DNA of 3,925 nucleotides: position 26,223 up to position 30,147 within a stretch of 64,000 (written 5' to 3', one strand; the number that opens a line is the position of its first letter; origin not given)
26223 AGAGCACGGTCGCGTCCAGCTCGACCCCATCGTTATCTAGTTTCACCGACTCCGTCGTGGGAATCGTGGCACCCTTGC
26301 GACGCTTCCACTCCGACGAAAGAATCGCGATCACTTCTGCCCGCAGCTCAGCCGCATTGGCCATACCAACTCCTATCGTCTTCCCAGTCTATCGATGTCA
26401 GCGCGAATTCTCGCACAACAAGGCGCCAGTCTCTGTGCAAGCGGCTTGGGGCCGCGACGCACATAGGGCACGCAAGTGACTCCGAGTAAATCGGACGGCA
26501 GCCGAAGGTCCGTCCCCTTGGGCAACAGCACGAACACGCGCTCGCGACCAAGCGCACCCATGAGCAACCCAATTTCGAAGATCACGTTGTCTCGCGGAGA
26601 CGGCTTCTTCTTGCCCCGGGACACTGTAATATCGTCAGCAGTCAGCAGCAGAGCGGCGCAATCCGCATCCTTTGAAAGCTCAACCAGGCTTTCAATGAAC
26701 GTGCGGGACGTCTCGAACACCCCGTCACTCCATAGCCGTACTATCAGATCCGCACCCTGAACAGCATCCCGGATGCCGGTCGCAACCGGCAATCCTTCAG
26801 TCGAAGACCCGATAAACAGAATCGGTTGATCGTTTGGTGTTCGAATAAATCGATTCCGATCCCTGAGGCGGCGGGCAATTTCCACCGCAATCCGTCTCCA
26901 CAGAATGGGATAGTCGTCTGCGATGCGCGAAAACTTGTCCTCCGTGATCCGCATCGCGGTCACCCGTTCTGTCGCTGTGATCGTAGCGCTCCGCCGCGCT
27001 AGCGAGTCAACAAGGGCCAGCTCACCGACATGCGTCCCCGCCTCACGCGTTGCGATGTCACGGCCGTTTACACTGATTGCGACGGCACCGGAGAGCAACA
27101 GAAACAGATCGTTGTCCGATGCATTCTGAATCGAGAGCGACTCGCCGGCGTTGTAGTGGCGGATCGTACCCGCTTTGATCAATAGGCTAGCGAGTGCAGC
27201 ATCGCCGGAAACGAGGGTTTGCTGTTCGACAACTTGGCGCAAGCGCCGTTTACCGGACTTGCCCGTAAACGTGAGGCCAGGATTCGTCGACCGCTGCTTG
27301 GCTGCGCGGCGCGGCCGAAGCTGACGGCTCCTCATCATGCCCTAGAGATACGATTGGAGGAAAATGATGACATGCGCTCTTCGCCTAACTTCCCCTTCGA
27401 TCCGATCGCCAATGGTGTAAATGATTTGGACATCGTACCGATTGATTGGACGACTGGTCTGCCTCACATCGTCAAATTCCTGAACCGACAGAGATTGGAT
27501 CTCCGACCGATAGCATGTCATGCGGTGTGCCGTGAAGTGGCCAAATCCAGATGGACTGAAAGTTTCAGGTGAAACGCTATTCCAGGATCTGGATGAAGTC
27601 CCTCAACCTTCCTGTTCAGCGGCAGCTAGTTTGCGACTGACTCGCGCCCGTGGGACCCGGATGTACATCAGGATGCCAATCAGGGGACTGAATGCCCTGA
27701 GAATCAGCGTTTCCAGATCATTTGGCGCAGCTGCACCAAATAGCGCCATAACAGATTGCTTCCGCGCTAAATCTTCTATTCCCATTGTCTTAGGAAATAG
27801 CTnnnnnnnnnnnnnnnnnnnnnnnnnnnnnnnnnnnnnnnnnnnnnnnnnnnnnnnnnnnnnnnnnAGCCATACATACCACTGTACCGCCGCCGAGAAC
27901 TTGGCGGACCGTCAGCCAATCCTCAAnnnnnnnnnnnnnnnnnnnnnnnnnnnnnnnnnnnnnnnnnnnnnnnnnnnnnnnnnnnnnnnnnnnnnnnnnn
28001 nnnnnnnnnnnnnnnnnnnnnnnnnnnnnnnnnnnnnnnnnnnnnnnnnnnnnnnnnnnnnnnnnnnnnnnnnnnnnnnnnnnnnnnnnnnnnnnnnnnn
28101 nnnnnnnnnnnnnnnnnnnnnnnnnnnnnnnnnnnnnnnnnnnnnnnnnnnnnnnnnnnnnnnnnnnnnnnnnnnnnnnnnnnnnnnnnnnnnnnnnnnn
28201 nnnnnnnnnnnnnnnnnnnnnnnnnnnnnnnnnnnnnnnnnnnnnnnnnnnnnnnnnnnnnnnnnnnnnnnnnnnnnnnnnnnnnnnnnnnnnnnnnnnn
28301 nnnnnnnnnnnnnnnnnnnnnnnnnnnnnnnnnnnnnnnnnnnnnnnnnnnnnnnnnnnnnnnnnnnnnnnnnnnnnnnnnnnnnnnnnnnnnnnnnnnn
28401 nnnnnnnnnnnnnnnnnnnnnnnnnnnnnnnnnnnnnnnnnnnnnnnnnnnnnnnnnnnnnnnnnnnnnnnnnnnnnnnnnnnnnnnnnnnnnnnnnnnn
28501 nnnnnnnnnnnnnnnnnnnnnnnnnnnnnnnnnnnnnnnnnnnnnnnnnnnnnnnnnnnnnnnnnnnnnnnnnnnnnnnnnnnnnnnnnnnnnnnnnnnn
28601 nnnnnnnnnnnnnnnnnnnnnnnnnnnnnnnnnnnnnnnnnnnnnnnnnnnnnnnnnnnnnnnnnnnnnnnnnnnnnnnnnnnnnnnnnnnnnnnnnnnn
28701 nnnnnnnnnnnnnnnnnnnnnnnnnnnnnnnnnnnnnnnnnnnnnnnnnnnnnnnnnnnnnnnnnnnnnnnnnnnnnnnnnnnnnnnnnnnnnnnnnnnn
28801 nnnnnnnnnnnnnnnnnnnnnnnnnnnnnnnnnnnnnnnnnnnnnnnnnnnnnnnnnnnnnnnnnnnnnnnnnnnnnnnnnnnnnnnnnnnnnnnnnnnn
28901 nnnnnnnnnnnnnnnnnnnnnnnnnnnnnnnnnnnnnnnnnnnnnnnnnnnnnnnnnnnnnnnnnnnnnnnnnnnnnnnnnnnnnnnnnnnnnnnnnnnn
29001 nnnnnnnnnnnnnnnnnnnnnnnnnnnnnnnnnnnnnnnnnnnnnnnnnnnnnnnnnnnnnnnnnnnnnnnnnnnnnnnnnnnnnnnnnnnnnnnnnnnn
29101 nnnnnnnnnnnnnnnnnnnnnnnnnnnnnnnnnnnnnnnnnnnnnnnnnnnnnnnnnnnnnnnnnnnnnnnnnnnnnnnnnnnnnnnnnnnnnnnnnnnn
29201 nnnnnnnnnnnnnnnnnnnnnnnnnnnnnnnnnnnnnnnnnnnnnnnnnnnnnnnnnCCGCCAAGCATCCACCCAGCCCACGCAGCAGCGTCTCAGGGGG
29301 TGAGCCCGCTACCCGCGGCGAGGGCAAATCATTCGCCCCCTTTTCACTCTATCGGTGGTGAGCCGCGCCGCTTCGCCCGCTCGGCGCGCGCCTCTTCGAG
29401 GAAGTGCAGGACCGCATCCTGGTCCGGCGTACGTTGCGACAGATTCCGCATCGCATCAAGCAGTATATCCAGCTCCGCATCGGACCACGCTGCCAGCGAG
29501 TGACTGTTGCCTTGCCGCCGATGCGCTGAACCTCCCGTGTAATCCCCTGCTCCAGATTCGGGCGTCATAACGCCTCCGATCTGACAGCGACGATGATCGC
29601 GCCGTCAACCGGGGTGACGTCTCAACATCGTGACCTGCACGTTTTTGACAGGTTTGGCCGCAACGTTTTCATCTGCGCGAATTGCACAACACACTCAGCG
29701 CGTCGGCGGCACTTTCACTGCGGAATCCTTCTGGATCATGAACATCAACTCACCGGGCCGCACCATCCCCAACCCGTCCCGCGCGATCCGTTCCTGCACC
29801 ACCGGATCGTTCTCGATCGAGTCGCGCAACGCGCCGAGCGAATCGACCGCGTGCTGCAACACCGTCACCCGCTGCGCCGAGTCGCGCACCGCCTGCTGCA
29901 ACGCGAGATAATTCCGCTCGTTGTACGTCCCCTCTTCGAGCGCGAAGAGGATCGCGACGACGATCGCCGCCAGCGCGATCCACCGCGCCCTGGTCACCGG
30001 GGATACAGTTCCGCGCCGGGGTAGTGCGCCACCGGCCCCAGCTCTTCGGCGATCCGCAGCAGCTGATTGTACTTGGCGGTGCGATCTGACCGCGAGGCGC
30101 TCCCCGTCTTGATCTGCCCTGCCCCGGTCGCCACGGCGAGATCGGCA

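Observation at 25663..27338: Two-gene cyclic-nucleotide defence module: cNMP-binding/TIR-like effector followed by a minimal class III cyclase (Pycsar-like logic, effector-first order)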

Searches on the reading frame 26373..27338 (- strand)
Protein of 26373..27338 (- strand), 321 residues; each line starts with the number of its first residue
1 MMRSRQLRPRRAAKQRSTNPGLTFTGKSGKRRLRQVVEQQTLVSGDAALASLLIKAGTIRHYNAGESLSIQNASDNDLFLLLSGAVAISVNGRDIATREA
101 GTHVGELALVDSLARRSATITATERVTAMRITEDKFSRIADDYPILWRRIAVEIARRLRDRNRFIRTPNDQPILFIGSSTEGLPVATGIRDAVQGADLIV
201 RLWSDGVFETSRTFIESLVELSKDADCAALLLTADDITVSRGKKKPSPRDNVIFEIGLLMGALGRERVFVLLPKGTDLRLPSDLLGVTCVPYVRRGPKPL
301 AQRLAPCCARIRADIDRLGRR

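Call 4: search_protein_families(library=pfam, proteins=[window:26373-27338:-], max_evalue=1)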
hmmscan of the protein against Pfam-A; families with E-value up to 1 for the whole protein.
window:26373-27338:- (321 aa): 4 families
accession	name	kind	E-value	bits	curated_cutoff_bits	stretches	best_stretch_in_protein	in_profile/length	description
PF10137.14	CAP12-PCTIR_TIR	-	3.8e-28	98.3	24.7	1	175-292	3-117/119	CAP12/Pycsar effector protein, TIR domain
PF00027.35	cNMP_binding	-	1.6e-12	47.6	27.5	1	60-142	2-88/89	Cyclic nucleotide-binding domain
PF20463.3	PDH_C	-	0.11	13.2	22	1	102-161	16-74/102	Prephenate dehydrogenase, dimerization domain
PF22616.2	HMD_N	-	0.28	11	27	1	152-206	98-152/239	HMD N-terminal domain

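Call 5: search_protein_families(library=padloc, proteins=[window:26373-27338:-], max_evalue=1)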
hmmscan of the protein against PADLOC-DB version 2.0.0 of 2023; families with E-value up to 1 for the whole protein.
window:26373-27338:- (321 aa): 11 families
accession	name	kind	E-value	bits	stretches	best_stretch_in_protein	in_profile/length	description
PDLC00731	Effector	-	7.1e-98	325.3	1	24-320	7-303/306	TIR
PDLC00732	Effector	-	3.3e-97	323.1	1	24-321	5-300/301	TIR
PDLC02371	PycTIR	-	1.5e-87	291.6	1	24-320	5-287/288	-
PDLC00729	Effector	-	2.7e-33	113.7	1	172-316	4-142/310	TIR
PDLC00730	Effector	-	2.3e-27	94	1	20-161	19-161/299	TIR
PDLC05005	PDC-S35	-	3.1e-17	61.2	1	210-291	155-235/264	-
PDLC05006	PDC-S35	-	1.6e-15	55.2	1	211-292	120-204/231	-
PDLC05007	PDC-S35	-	2.4e-13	48.4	1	211-292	171-251/278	-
PDLC00734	PycC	-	3.4e-13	47.4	1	45-157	21-138/374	Pycsar cyclase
PDLC05003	PDC-S35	-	6.6e-13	46.8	1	211-293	127-217/245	-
PDLC05004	PDC-S35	-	1e-12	46.2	1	209-295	155-241/265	-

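Call 6: search_protein_families(library=ncbifam, proteins=[window:26373-27338:-], max_evalue=1)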
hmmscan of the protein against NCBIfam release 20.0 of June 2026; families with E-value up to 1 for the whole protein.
window:26373-27338:- (321 aa): 7 families
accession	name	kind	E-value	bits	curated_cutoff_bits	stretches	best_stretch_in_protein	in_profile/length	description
NF050172.1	CDNTAsCap12CFB2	equivalog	2.8e-29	102.3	450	1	173-295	4-123/312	CBASS system CD-NTase-associated NAD(+) hydrolase Cap12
NF050171.1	CDNTAsCap12CFB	equivalog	9.2e-19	67.8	450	1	174-300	2-130/305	CBASS system CD-NTase-associated NAD(+) hydrolase Cap12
NF008732.0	PRK11753.1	equivalog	3.6e-09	36.4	266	1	47-163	14-134/214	cAMP-activated global transcriptional regulator CRP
NF058543.1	ActPatMycb56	equivalog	2.3e-06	26.7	460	1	60-156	22-119/317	acetyltransferase Pat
TIGR03896.1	cyc_nuc_ocin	subfamily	3.3e-05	23.4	161.05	1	53-163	157-271/317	bacteriocin-type transport-associated protein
NF041163.2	encap_f2b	equivalog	0.00013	21.2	400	1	49-161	87-204/450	family 2B encapsulin nanocompartment shell protein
NF050815.1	TransActFtrBCaul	equivalog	0.00039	19.8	300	1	47-94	22-71/251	transcriptional activator FtrB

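Call 8: search_solved_structures(query=window:26373-27338:-, max_evalue=0.01, show_alignments=2)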
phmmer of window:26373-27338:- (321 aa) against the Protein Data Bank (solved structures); distinct sequences matched with E-value up to 0.01: 60.
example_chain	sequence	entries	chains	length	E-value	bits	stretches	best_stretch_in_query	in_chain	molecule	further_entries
8jsj_A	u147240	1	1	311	2.7e-45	157.9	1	24-317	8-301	PycTIR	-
8jsk_A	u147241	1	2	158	3.6e-26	95.1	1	24-168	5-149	PycTIR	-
9lmq_A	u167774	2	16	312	9.6e-21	77.3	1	174-291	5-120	CD-NTase-associated protein 12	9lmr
7un8_A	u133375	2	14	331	2.8e-19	72.5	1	173-296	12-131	CD-NTase-associated protein 12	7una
5ezr_A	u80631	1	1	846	2.9e-10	42.9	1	50-155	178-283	cGMP-dependent protein kinase, putative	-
4rz7_A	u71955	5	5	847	2.9e-10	42.9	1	50-155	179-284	cGMP-dependent protein kinase, putative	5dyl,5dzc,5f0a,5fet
9p74_A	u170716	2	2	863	3.1e-10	42.8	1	50-155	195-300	cGMP-dependent protein kinase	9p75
5dyk_A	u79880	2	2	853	3.1e-10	42.8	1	50-154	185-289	CGMP-dependent protein kinase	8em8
3of1_A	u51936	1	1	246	2.4e-07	33.4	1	54-139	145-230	cAMP-dependent protein kinase regulatory subunit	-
7un9_A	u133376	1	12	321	4.6e-07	32.4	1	229-271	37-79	CD-NTase-associated protein 12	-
1ne4_A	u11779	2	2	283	0.00013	24.4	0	62-149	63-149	cAMP-dependent protein kinase type I-alpha regulatory chain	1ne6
1rgs_A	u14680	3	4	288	0.00014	24.3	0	62-149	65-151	CAMP DEPENDENT PROTEIN KINASE | cAMP-dependent protein kinase type I-alpha regulatory chain | cAMP-dependent protein kinase type I-alpha regulatory subunit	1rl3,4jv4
5kbf_A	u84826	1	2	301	0.00017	24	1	60-142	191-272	CAMP-dependent protein kinase regulatory subunit, putative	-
4din_B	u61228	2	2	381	0.00022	23.6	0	63-149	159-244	cAMP-dependent protein kinase type I-beta regulatory subunit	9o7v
5jr7_B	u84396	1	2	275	0.00024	23.5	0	62-149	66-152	cAMP-dependent protein kinase type I-alpha regulatory subunit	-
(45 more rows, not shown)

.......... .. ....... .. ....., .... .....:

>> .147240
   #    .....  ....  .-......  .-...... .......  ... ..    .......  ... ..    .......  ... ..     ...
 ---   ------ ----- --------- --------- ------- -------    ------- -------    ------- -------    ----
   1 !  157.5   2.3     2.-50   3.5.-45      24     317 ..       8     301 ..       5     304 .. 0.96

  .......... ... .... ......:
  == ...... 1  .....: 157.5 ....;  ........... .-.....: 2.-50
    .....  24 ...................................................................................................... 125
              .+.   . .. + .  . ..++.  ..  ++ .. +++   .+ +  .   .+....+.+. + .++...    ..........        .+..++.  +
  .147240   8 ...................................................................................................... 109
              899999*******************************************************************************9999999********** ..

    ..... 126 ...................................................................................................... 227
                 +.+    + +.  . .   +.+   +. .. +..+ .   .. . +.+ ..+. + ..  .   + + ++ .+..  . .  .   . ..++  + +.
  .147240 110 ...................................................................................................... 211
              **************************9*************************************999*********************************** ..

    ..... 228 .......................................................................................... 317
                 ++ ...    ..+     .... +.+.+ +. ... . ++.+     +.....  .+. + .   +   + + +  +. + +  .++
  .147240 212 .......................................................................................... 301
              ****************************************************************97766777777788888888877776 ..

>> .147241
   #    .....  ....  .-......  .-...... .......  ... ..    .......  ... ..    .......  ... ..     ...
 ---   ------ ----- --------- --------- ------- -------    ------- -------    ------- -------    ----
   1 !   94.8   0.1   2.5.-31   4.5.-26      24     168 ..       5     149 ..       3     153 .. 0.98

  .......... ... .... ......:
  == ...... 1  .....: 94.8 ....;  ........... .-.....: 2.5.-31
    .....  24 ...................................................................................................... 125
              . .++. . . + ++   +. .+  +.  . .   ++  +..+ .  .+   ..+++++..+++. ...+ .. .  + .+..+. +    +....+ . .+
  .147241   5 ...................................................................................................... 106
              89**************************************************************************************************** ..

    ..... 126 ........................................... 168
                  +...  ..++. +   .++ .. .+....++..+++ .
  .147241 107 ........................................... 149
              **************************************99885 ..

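Call 59: search_dna_similar(query=window:26373-27338:-, collection=phages, mode=protein, max_rows=10)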
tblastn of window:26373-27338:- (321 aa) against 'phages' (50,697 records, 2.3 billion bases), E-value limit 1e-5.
No match.

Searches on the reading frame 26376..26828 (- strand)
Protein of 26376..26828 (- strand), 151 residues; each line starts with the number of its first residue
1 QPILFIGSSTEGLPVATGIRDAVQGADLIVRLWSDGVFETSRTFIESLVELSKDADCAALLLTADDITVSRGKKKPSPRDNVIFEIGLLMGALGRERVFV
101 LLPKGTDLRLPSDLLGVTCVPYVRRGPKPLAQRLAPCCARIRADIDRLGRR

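Call 29: search_solved_structures(query=window:26376-26828:-, max_evalue=0.01, show_alignments=5)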
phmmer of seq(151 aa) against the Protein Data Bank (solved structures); distinct sequences matched with E-value up to 0.01: 4.
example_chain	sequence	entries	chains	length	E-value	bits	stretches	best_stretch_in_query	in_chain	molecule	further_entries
9lmq_A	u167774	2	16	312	2e-21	79.5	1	4-121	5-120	CD-NTase-associated protein 12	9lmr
7un8_A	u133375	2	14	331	7.5e-20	74.4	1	4-126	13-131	CD-NTase-associated protein 12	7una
8jsj_A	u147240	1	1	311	7.9e-17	64.6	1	2-147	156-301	PycTIR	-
7un9_A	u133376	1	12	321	3.6e-08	36.5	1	59-101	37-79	CD-NTase-associated protein 12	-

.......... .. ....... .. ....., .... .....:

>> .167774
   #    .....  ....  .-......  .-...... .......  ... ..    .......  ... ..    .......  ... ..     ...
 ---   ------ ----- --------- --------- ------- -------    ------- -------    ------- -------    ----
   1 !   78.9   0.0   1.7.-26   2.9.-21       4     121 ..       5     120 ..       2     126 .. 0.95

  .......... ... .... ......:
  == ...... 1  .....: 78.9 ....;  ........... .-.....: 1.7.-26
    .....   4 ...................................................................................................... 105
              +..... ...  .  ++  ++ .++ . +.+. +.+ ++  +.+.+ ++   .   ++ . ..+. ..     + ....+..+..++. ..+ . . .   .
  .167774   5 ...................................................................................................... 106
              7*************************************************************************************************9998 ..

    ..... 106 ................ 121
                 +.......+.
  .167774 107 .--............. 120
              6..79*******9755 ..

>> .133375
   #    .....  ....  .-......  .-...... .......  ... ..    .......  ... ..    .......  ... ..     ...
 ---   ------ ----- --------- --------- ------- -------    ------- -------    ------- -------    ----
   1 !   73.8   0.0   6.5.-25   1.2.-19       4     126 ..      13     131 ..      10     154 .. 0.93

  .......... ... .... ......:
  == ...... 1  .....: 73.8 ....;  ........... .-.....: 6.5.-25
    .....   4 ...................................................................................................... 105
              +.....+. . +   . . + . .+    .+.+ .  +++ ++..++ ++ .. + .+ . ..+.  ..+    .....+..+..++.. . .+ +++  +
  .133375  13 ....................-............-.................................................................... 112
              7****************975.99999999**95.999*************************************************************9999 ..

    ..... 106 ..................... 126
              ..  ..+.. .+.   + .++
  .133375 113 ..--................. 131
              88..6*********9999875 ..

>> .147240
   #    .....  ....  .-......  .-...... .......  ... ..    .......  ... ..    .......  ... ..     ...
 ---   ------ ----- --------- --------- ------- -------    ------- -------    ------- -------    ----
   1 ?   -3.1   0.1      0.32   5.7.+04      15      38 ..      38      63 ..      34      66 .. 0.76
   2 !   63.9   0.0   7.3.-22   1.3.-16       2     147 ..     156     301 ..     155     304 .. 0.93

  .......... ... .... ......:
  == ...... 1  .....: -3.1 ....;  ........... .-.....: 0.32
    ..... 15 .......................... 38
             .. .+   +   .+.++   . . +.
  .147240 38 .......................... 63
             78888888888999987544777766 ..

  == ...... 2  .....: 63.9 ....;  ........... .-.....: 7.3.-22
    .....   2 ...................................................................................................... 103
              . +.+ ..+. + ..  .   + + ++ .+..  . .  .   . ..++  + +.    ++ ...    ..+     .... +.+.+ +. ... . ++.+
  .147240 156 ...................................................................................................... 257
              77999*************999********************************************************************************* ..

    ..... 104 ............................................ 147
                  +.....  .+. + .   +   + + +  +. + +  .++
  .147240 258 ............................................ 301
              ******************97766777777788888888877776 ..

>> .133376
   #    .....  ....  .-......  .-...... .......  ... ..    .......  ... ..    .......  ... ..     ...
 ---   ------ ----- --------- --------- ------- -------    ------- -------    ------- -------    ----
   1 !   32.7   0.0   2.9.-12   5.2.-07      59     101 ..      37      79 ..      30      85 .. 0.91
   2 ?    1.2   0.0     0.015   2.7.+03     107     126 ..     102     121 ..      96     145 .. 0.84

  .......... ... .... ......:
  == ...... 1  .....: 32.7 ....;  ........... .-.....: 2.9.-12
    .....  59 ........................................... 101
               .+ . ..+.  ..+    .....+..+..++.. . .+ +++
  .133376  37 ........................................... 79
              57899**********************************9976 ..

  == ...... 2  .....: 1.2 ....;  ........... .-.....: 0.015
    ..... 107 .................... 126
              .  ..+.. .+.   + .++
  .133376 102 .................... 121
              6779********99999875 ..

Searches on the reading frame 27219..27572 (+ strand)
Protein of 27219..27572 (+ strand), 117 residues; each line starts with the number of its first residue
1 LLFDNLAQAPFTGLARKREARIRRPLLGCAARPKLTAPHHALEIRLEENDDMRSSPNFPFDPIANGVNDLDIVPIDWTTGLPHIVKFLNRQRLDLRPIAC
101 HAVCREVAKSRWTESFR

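Call 40: search_protein_families(library=pfam, proteins=[window:27219-27572:+], max_evalue=0.01)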
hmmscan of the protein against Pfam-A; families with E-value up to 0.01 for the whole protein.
window:27219-27572:+ (117 aa): 0 families

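Call 41: search_protein_families(library=padloc, proteins=[window:27219-27572:+], max_evalue=0.001)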
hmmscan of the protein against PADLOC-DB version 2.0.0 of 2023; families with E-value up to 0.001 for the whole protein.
window:27219-27572:+ (117 aa): 0 families

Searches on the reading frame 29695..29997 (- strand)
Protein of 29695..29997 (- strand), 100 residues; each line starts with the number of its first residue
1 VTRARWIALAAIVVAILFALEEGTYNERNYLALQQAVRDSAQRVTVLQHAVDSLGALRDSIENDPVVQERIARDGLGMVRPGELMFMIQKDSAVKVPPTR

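Call 40: search_protein_families(library=pfam, proteins=[window:29695-29997:-], max_evalue=0.01)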
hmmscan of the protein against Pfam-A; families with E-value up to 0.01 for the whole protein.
window:29695-29997:- (100 aa): 1 family
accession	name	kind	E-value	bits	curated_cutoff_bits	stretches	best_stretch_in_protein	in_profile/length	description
PF04977.20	DivIC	-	6.3e-08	32.8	28.9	1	13-90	2-79/80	Septum formation initiator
